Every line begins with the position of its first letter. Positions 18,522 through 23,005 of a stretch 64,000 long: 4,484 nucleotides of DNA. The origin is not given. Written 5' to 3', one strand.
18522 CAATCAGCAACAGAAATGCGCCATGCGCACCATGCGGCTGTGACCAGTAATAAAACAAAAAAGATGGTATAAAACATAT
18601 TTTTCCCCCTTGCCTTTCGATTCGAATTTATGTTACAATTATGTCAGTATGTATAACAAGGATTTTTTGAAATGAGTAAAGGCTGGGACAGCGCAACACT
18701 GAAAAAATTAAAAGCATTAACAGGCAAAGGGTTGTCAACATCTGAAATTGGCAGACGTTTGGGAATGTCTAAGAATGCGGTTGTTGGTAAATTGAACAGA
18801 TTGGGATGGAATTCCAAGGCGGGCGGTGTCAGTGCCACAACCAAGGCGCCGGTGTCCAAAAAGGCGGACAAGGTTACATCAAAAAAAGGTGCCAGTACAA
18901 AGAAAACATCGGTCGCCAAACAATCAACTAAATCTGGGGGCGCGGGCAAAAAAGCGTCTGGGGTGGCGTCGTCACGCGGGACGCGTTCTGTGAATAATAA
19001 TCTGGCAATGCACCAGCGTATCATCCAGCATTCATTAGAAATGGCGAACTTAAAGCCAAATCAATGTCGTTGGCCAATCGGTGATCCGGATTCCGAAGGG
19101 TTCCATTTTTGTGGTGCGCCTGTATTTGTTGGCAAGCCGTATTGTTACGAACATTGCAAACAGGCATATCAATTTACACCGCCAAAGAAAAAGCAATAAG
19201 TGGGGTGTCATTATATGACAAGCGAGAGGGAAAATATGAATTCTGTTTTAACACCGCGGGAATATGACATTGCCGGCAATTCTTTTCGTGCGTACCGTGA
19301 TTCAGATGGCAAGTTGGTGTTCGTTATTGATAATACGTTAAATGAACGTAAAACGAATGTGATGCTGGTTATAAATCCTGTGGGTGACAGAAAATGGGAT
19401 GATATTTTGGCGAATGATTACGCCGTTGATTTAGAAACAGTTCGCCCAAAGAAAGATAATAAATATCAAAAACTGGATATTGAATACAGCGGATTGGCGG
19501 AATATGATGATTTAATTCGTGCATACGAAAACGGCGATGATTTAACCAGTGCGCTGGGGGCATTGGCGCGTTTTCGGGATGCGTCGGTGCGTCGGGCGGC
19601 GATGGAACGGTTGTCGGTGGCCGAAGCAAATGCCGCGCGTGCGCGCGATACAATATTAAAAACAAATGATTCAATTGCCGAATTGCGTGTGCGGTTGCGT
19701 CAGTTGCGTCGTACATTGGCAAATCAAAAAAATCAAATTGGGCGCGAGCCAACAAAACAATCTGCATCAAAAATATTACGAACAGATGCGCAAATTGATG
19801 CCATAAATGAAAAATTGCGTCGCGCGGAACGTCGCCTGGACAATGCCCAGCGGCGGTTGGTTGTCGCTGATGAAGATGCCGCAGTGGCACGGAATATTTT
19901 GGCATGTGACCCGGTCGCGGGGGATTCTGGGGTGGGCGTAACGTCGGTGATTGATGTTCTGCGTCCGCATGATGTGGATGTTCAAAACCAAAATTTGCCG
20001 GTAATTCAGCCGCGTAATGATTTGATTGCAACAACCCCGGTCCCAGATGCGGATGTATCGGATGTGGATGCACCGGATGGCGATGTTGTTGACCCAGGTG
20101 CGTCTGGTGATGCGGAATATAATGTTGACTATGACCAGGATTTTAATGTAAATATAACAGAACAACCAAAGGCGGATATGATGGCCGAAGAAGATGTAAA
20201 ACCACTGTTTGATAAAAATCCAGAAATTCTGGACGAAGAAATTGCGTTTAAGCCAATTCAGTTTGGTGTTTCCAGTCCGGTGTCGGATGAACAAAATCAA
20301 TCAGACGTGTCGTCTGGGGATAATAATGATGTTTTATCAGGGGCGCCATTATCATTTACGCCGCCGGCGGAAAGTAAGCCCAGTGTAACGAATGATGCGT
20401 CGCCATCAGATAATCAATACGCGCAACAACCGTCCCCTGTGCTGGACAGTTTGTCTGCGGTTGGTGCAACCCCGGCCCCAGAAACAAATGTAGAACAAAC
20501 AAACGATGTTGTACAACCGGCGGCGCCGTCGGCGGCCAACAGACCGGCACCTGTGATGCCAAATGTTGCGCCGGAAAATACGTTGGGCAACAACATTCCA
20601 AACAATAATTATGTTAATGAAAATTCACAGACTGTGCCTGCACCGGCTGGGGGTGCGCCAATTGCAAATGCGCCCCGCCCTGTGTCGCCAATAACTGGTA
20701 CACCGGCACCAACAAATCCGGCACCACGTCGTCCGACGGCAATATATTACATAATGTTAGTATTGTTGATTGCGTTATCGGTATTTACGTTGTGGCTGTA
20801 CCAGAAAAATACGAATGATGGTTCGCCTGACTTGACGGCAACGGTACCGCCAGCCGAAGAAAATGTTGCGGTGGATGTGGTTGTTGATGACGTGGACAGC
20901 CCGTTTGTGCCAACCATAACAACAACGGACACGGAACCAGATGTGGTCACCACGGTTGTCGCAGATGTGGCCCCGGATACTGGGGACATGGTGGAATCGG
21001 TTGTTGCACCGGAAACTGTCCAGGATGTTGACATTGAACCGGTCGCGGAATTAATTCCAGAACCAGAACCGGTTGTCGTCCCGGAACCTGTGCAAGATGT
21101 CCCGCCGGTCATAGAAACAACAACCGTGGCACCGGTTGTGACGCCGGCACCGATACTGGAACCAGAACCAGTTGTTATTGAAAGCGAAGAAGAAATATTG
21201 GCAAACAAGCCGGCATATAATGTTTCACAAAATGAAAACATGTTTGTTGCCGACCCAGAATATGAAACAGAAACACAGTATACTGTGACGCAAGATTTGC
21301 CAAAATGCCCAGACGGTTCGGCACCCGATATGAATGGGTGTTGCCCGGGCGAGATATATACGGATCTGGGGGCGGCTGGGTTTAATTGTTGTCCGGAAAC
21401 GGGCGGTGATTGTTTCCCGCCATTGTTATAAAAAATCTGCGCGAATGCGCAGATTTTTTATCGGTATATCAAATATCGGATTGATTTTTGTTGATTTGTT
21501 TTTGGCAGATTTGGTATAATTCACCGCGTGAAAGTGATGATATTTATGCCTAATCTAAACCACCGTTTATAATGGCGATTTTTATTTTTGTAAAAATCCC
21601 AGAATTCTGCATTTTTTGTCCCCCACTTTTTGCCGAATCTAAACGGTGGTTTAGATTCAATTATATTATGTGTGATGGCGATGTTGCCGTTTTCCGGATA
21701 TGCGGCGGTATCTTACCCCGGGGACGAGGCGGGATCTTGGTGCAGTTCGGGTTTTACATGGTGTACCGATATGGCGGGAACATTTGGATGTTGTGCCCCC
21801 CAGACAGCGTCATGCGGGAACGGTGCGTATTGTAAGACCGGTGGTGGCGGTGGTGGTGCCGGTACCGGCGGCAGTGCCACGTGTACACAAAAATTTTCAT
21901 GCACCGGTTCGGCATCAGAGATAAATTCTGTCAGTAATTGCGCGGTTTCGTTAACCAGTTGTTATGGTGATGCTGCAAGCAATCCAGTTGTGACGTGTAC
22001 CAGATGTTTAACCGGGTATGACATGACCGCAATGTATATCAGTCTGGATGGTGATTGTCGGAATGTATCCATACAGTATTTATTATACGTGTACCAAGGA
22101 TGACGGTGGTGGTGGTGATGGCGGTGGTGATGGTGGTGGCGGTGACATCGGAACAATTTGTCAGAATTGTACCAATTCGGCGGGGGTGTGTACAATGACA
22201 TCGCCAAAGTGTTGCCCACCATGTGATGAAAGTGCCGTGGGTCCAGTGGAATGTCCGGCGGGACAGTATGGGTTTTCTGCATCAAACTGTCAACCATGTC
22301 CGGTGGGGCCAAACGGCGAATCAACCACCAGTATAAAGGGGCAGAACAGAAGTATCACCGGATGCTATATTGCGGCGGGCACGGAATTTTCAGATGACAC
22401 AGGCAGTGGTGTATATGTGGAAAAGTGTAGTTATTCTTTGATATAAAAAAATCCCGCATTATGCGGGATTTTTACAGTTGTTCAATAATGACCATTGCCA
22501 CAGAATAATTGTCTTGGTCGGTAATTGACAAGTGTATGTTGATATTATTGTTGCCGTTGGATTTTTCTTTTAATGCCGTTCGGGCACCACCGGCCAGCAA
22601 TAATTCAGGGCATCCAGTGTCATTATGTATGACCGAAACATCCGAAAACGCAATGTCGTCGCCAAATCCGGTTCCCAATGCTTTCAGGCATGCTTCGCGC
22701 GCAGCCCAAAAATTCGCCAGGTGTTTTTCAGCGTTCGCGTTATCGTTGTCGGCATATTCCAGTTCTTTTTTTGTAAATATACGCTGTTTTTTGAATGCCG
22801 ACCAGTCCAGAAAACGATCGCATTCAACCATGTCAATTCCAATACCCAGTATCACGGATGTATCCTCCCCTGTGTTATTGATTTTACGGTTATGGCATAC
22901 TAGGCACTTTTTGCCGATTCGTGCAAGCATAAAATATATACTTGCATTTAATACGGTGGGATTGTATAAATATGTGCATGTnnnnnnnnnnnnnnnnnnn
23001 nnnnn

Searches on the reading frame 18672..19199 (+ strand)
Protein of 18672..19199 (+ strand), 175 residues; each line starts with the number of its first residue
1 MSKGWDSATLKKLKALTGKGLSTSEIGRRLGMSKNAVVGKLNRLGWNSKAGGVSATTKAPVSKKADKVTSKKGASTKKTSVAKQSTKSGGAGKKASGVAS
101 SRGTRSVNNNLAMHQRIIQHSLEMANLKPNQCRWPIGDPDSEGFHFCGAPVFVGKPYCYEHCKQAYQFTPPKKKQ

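Call 25: find_encoding_contigs(protein=window:18672-19199:+, flank=4500, max_places=10)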
Protein window:18672-19199:+ (175 aa): 23 contigs read that carry it; 9 places shown.
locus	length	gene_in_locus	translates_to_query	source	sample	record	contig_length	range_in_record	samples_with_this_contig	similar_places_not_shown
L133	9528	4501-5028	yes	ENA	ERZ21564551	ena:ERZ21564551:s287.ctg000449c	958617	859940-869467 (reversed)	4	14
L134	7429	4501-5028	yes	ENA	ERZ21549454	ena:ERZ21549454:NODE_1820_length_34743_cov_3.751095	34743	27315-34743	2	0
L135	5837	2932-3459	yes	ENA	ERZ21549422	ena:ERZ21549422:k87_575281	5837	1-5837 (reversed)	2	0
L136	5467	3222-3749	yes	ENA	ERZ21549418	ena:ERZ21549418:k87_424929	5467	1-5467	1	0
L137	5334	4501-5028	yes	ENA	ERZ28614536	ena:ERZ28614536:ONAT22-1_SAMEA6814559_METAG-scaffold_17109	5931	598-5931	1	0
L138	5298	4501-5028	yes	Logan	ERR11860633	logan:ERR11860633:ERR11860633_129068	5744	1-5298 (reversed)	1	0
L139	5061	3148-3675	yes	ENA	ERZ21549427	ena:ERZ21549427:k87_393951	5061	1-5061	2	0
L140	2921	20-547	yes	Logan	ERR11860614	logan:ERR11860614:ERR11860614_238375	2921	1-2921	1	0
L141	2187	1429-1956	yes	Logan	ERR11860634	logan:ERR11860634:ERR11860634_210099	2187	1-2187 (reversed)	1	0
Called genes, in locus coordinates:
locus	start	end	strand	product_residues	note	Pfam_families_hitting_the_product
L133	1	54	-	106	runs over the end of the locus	-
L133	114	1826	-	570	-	-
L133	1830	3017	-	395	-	-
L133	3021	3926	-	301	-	-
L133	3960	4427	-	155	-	PF01478:Peptidase_A24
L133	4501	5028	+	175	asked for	PF07750:GcrA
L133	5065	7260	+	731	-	-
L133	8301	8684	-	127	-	PF01648:ACPS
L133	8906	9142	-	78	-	-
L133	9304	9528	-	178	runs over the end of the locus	PF00406:ADK, PF13207:AAA_17, PF13238:AAA_18, PF13671:AAA_33 (weak)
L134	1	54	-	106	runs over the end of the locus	-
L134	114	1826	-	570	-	-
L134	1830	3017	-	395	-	-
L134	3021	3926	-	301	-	-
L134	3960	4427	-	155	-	PF01478:Peptidase_A24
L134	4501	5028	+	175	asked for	PF07750:GcrA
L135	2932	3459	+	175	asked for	PF07750:GcrA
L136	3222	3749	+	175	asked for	PF07750:GcrA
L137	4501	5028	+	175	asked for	PF07750:GcrA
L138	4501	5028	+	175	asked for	PF07750:GcrA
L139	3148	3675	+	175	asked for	PF07750:GcrA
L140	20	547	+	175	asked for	PF07750:GcrA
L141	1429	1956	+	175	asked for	PF07750:GcrA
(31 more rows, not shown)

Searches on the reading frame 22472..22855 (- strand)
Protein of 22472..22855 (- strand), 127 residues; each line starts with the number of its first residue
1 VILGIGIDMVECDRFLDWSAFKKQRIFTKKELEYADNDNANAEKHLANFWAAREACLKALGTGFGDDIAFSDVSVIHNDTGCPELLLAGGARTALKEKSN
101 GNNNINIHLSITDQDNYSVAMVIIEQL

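Call 27: find_encoding_contigs(protein=window:22472-22855:-, flank=2500, max_places=10)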
Protein window:22472-22855:- (127 aa): 22 contigs read that carry it; 10 places shown.
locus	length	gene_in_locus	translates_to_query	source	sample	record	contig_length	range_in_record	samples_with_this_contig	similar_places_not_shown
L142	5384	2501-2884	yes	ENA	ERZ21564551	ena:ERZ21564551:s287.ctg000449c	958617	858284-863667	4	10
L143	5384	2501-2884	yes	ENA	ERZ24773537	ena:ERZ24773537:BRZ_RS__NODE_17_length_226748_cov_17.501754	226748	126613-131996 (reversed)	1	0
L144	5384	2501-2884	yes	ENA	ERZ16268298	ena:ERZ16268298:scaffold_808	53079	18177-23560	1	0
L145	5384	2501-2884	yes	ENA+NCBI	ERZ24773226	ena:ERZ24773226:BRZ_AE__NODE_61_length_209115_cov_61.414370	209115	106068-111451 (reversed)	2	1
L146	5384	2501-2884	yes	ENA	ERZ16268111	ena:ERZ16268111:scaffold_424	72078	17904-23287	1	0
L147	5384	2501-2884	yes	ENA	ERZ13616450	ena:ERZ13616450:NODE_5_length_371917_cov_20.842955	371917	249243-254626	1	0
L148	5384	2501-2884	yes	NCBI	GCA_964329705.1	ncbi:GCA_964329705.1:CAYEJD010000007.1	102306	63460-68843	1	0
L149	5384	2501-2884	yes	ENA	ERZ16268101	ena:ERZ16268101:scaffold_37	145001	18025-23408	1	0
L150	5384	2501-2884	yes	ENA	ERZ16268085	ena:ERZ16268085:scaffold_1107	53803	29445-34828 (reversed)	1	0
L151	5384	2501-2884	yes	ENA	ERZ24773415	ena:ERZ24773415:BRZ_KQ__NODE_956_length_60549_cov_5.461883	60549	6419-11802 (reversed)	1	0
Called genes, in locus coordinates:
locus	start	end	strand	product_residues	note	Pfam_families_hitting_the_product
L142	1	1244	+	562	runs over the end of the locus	PF00575:S1 (weak), PF00575:S1, PF23459:S1_RRP5 (weak), PF00575:S1, PF23459:S1_RRP5 (weak), PF00575:S1, PF21710:Spt6_S1, PF23459:S1_RRP5, +1 more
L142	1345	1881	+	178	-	PF00406:ADK, PF13207:AAA_17, PF13238:AAA_18, PF13671:AAA_33 (weak)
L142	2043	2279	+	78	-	-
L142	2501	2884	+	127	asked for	PF01648:ACPS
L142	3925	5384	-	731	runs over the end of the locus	-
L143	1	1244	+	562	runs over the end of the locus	PF00575:S1 (weak), PF00575:S1, PF23459:S1_RRP5 (weak), PF00575:S1, PF23459:S1_RRP5 (weak), PF00575:S1, PF21710:Spt6_S1, PF23459:S1_RRP5, +1 more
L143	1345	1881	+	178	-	PF00406:ADK, PF13207:AAA_17, PF13238:AAA_18, PF13671:AAA_33 (weak)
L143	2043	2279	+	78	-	-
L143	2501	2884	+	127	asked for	PF01648:ACPS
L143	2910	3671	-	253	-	-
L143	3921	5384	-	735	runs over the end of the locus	-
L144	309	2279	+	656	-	PF23091:TNFR_ELAPOR1_6th (faint)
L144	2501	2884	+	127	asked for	PF01648:ACPS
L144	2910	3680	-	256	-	-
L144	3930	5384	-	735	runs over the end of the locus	-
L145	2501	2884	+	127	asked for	PF01648:ACPS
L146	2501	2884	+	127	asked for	PF01648:ACPS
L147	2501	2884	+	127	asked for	PF01648:ACPS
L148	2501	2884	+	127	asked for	PF01648:ACPS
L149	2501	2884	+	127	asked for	PF01648:ACPS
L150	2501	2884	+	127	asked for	PF01648:ACPS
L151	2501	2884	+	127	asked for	PF01648:ACPS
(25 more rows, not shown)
